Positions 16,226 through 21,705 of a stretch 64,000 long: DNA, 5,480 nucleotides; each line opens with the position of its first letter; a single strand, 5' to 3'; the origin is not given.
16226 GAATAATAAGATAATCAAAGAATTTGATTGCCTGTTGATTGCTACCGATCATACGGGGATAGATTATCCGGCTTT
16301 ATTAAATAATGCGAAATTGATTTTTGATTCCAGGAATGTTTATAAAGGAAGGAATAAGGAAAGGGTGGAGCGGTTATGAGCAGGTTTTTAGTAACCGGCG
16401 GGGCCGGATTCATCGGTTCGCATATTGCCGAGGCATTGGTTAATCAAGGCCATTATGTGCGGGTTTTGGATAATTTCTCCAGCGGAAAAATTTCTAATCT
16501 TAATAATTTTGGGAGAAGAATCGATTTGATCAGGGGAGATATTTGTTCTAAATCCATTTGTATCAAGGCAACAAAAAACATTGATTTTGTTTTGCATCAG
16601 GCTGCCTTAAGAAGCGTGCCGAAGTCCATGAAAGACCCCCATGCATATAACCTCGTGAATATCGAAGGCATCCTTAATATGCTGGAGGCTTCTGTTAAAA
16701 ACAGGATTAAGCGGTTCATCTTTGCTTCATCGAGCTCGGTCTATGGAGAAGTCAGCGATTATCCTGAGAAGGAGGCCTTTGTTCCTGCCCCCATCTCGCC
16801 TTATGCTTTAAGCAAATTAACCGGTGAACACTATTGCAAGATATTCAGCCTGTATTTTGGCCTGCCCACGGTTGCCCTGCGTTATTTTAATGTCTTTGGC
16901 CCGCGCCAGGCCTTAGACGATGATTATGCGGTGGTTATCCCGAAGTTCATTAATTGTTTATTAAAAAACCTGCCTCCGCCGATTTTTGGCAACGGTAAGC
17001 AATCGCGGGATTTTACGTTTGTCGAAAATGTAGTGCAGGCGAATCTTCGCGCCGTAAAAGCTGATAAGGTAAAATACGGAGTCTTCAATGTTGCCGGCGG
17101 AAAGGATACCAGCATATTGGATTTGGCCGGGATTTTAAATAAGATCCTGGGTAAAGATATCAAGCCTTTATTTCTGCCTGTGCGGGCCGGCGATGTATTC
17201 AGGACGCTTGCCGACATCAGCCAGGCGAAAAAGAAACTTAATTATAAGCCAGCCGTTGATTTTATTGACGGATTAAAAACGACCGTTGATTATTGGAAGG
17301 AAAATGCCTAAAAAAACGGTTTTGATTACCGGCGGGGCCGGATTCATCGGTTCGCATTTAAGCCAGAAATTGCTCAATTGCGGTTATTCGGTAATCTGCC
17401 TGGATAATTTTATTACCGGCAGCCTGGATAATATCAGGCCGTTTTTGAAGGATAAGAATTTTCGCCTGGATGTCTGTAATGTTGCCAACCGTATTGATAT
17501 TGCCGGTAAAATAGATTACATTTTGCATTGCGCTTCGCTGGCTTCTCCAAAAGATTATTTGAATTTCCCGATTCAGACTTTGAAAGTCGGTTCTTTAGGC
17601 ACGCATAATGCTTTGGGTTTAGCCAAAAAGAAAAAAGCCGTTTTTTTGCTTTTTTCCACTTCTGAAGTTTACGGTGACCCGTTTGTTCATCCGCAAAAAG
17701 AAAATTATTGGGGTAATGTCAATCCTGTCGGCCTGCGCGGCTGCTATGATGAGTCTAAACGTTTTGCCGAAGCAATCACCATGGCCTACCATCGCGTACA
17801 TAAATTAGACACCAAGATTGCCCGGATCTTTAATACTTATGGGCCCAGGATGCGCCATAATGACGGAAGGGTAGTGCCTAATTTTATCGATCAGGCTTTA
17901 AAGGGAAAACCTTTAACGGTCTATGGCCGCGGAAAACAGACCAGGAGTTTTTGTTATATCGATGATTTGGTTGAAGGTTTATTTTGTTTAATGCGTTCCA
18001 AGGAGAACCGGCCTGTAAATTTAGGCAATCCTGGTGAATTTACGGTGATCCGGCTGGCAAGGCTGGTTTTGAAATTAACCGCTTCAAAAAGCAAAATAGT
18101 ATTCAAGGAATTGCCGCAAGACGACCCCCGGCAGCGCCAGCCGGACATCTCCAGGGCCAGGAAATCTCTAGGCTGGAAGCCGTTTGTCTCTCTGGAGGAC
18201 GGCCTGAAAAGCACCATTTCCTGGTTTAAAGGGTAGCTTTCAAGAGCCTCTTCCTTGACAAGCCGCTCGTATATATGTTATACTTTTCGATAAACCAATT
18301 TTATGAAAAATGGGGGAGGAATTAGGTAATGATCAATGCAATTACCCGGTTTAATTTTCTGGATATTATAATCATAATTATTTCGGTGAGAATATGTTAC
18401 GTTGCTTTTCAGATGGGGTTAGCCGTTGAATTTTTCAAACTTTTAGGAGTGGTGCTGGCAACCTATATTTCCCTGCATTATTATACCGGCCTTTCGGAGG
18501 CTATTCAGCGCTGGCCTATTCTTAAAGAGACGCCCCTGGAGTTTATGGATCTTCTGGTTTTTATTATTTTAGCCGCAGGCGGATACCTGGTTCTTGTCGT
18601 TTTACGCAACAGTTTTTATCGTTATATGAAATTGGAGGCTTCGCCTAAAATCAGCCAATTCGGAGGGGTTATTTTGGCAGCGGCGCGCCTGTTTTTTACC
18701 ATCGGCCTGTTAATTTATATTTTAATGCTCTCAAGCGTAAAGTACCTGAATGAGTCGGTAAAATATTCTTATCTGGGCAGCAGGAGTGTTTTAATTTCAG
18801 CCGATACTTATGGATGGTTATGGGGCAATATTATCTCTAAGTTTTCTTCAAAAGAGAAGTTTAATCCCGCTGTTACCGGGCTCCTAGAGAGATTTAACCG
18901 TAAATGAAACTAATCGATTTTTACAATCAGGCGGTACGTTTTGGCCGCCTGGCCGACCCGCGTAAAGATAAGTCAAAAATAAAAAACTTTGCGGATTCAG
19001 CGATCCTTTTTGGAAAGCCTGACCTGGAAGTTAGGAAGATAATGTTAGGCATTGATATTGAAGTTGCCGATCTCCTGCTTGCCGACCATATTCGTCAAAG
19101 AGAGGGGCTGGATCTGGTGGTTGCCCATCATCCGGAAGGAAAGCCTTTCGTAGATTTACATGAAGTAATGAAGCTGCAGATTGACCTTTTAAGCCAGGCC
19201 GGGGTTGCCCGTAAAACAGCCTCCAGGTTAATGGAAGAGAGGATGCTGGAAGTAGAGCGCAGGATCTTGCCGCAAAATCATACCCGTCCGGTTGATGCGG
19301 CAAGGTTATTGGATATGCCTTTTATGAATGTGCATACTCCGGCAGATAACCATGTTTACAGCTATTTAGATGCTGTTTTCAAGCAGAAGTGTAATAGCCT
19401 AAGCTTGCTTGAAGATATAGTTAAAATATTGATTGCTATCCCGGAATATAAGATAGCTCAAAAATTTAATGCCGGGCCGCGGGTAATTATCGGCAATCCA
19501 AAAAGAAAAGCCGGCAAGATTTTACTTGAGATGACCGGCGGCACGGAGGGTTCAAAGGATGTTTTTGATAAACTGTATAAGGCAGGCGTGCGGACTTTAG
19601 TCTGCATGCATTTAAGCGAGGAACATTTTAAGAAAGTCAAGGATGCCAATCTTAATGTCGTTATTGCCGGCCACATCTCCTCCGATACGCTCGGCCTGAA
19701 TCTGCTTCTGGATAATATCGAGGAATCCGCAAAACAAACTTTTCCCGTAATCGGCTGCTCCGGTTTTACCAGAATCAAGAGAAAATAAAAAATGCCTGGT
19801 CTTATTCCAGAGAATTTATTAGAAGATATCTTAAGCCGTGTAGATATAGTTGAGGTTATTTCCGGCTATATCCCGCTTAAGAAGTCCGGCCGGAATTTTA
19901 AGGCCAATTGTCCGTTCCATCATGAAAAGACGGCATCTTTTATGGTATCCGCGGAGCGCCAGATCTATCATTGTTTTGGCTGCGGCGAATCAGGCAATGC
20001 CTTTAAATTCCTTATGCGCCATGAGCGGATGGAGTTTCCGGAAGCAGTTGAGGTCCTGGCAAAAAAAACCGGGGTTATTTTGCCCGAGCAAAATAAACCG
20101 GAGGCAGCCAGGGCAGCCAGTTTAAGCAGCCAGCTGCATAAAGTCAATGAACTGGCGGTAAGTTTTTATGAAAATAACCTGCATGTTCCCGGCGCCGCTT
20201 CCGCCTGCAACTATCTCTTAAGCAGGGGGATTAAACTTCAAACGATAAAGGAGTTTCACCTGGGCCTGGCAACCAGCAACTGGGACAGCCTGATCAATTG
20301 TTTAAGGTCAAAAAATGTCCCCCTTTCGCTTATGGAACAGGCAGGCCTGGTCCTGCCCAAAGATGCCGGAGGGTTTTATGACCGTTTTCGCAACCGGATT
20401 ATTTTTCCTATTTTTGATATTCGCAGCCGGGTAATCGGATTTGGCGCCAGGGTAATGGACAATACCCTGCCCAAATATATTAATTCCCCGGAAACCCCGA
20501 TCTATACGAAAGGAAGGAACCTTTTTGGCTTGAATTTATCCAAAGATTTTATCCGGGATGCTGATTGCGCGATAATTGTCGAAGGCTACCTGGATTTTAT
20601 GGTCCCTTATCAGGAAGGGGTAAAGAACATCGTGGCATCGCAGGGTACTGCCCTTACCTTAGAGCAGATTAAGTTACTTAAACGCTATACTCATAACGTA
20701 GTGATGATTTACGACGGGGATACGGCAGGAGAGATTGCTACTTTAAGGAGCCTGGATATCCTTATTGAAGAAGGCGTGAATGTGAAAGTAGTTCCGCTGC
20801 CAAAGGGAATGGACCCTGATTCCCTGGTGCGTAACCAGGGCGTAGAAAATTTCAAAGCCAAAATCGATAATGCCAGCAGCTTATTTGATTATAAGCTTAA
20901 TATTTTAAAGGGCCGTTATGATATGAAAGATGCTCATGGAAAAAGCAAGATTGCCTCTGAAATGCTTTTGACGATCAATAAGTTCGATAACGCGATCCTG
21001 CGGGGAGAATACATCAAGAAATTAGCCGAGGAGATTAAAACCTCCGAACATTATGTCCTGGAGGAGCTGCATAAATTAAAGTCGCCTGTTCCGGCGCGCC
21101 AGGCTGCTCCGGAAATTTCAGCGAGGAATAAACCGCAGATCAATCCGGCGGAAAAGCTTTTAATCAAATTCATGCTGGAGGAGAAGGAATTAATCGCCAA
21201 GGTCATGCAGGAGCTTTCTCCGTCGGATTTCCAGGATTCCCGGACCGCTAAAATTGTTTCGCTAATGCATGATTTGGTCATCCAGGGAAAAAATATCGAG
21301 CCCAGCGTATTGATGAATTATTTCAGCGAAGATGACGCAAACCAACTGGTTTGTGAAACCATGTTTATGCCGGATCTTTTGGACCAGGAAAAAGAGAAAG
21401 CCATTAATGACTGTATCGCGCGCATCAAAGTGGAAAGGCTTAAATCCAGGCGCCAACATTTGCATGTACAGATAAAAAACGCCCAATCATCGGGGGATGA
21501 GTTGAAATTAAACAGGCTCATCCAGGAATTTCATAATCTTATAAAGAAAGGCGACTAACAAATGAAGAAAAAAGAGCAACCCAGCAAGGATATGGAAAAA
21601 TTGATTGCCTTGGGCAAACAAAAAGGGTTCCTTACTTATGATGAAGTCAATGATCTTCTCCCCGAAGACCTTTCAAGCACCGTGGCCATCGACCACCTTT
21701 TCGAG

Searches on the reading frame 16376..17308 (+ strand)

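Call 33: search_protein_families(library=pfam, proteins=[window:16376-17308:+], max_evalue=0.00001)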
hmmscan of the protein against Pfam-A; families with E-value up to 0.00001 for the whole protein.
window:16376-17308:+ (311 aa): 8 families
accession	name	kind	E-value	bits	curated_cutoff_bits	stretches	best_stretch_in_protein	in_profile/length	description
PF01370.27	Epimerase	-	7.3e-60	202.8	20.9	1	5-240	2-240/240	NAD dependent epimerase/dehydratase family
PF16363.11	GDP_Man_Dehyd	-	2.4e-54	185.4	27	1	5-302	1-331/332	GDP-mannose 4,6 dehydratase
PF01073.25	3Beta_HSD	-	7.2e-29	101.1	22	1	5-229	1-231/280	3-beta hydroxysteroid dehydrogenase/isomerase family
PF02719.21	Polysacc_synt_2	-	1.7e-12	47.6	20.2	1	5-263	2-257/293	Polysaccharide biosynthesis protein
PF07993.18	NAD_binding_4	-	7.2e-11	42.2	20.1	1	6-222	1-257/258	Male sterility protein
PF13460.12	NAD_binding_10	-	3.6e-09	37.2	27.2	1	8-149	1-126/184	NAD(P)H-binding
PF04321.23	RmlD_sub_bind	-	9e-09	35.2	27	1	3-153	2-135/287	RmlD substrate binding domain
PF05368.20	NmrA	-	9.3e-06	25.9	27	0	3-135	4-124/298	NmrA-like family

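Call 75: search_protein_families(library=ncbifam, proteins=[window:16376-17308:+], max_evalue=1e-10)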
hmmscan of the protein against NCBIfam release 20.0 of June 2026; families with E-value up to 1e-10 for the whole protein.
window:16376-17308:+ (311 aa): 19 families
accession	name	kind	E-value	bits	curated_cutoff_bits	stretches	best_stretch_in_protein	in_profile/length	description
NF011728.1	PRK15181.1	equivalog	1.3e-70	238.1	760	1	3-307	17-337/348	Vi polysaccharide biosynthesis UDP-N-acetylglucosaminuronic acid C-4 epimerase TviC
TIGR01179.1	galE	equivalog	3.1e-54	184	262.3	1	4-309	2-326/332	UDP-glucose 4-epimerase GalE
TIGR04180.1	EDH_00030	hypoth_equivalog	1.2e-51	175.5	475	1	5-294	2-296/297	NAD-dependent 4,6-dehydratase LegB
TIGR01181.1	dTDP_gluc_dehyt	equivalog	3.6e-45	154.5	365.1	1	4-310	2-314/321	dTDP-glucose 4,6-dehydratase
TIGR02197.1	heptose_epim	equivalog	1.4e-41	142.7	274.6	1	5-306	2-312/316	ADP-glyceromanno-heptose 6-epimerase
NF007956.0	PRK10675.1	subfamily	7.4e-37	127.2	394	1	3-294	2-316/338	UDP-glucose 4-epimerase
NF007582.0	PRK10217.1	equivalog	1.5e-25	90.1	698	1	1-308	1-332/355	dTDP-glucose 4,6-dehydratase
NF007490.0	PRK10084.1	subfamily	2.2e-24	86.1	649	1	4-310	3-337/361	dTDP-glucose 4,6-dehydratase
NF008360.0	PRK11150.1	equivalog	9.7e-24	84.1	452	1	5-252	3-248/310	ADP-glyceromanno-heptose 6-epimerase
NF042422.1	oxyalk_red_OleD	equivalog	1.8e-21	76.8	580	1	3-229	2-217/329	2-alkyl-3-oxoalkanoate reductase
TIGR03466.1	HpnA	hypoth_equivalog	3.3e-19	68.9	367.65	1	4-270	3-258/327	hopanoid-associated sugar epimerase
NF042423.1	oxyalk_red_Shew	equivalog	4.9e-19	68.6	580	1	2-229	9-223/331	2-alkyl-3-oxoalkanoate reductase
NF008872.0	PRK11908.1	equivalog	1.4e-18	67.1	294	1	2-257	2-270/349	bifunctional UDP-4-keto-pentose/UDP-xylose synthase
NF047922.1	GDPFucSynFcl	equivalog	1.3e-17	64.3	500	1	86-309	72-303/308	GDP-L-fucose synthase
NF005998.1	PRK08125.1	equivalog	1.7e-16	59.7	777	1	2-271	316-598/649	bifunctional UDP-4-amino-4-deoxy-L-arabinose formyltransferase/UDP-glucuronic acid oxidase ArnA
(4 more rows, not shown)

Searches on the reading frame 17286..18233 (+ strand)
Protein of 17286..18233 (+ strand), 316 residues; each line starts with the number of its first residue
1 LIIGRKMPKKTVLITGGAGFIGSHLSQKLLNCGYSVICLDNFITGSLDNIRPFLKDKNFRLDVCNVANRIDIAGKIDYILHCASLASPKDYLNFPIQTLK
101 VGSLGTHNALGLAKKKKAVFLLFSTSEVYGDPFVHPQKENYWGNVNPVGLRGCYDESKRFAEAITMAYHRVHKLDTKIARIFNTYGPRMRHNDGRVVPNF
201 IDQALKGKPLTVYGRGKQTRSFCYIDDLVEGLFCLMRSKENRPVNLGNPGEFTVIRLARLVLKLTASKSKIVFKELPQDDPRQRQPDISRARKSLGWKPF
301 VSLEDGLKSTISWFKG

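Call 33: search_protein_families(library=pfam, proteins=[window:17286-18233:+], max_evalue=0.00001)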
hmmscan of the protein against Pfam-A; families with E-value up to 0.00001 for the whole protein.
window:17286-18233:+ (316 aa): 5 families
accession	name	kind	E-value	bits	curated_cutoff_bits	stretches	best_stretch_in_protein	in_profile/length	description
PF01370.27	Epimerase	-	9.8e-49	166.4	20.9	1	12-247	1-240/240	NAD dependent epimerase/dehydratase family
PF16363.11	GDP_Man_Dehyd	-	1.2e-45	156.9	27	1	13-309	1-331/332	GDP-mannose 4,6 dehydratase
PF01073.25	3Beta_HSD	-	6e-11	42.3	22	1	13-229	1-222/280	3-beta hydroxysteroid dehydrogenase/isomerase family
PF07993.18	NAD_binding_4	-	2.6e-10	40.3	20.1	0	70-181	83-204/258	Male sterility protein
PF02719.21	Polysacc_synt_2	-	1e-09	38.4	20.2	0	145-267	132-249/293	Polysaccharide biosynthesis protein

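Call 75: search_protein_families(library=ncbifam, proteins=[window:17286-18233:+], max_evalue=1e-10)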
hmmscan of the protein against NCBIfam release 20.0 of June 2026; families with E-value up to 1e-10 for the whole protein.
window:17286-18233:+ (316 aa): 13 families
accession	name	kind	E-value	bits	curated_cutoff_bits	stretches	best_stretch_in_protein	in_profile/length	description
TIGR01181.1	dTDP_gluc_dehyt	equivalog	2.5e-38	132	365.1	1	12-315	2-312/321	dTDP-glucose 4,6-dehydratase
TIGR04180.1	EDH_00030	hypoth_equivalog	6.4e-30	104.2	475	1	12-275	1-266/297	NAD-dependent 4,6-dehydratase LegB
TIGR01179.1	galE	equivalog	5.8e-27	94.4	262.3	1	12-314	2-325/332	UDP-glucose 4-epimerase GalE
NF008872.0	PRK11908.1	equivalog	1.8e-26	93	294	1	10-315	2-336/349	bifunctional UDP-4-keto-pentose/UDP-xylose synthase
NF005998.1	PRK08125.1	equivalog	5.2e-26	91.2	777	1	9-314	315-649/649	bifunctional UDP-4-amino-4-deoxy-L-arabinose formyltransferase/UDP-glucuronic acid oxidase ArnA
NF007582.0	PRK10217.1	equivalog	5.5e-26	91.5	698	1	10-314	2-331/355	dTDP-glucose 4,6-dehydratase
NF011728.1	PRK15181.1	equivalog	3.3e-25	88.8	760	1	9-314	15-337/348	Vi polysaccharide biosynthesis UDP-N-acetylglucosaminuronic acid C-4 epimerase TviC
NF007490.0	PRK10084.1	subfamily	1.3e-24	86.9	649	1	12-314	3-334/361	dTDP-glucose 4,6-dehydratase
TIGR02197.1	heptose_epim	equivalog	5.9e-19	68.4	274.6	1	12-314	1-313/316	ADP-glyceromanno-heptose 6-epimerase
NF047922.1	GDPFucSynFcl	equivalog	6e-16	58.8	500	1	164-314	144-301/308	GDP-L-fucose synthase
TIGR02622.1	CDP_4_6_dhtase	equivalog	3.3e-13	49.5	278.45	1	9-315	4-331/352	CDP-glucose 4,6-dehydratase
NF007956.0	PRK10675.1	subfamily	5.6e-12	45.4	394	1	11-313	2-328/338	UDP-glucose 4-epimerase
NF041015.1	UDPsulfquin_syn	equivalog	5.5e-11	42.1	575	0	194-263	236-308/384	UDP-sulfoquinovose synthase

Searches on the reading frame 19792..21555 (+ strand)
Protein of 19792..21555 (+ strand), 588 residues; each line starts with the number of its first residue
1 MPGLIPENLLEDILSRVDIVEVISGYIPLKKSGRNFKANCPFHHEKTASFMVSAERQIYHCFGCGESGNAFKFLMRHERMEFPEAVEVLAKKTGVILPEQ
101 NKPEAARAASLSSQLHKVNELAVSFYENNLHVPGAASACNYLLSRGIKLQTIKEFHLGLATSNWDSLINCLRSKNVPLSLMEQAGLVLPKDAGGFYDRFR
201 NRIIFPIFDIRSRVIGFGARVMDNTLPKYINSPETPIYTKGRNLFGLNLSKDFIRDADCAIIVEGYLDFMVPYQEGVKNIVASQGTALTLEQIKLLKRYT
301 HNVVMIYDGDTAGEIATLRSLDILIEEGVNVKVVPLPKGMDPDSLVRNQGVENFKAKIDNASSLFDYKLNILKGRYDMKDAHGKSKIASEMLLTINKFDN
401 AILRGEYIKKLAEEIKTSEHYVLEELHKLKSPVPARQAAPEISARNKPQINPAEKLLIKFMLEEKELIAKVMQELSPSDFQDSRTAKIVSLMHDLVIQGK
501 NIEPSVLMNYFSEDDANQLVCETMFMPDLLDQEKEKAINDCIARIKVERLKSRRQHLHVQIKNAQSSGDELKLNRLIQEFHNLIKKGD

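Call 34: search_protein_families(library=pfam, proteins=[window:19792-21555:+], max_evalue=0.00001)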
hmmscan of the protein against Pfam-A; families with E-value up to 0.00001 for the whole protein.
window:19792-21555:+ (588 aa): 7 families
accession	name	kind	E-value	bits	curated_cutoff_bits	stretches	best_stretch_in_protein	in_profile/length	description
PF08275.17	DNAG_N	-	1.7e-38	132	26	1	125-249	1-126/128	DNA primase catalytic core, N-terminal domain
PF01807.25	Zn_ribbon_DnaG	-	1.5e-36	124.6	24.9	1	6-100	2-96/98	CHC2 zinc finger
PF13155.12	Toprim_2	-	2.1e-21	76.5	22.1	1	261-345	1-87/88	Toprim-like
PF13662.12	Toprim_4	-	9.5e-17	61.4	25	1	259-334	2-84/85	Toprim domain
PF10410.14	DnaB_bind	-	3.4e-11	43.7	20.6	1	365-419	1-55/56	DnaB-helicase binding domain of primase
PF00772.26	DnaB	-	4.1e-08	33.6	23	1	447-523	2-78/103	DnaB-like helicase N terminal domain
PF01751.28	Toprim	-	5.2e-08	33.4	23.1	1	261-332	3-92/96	Toprim domain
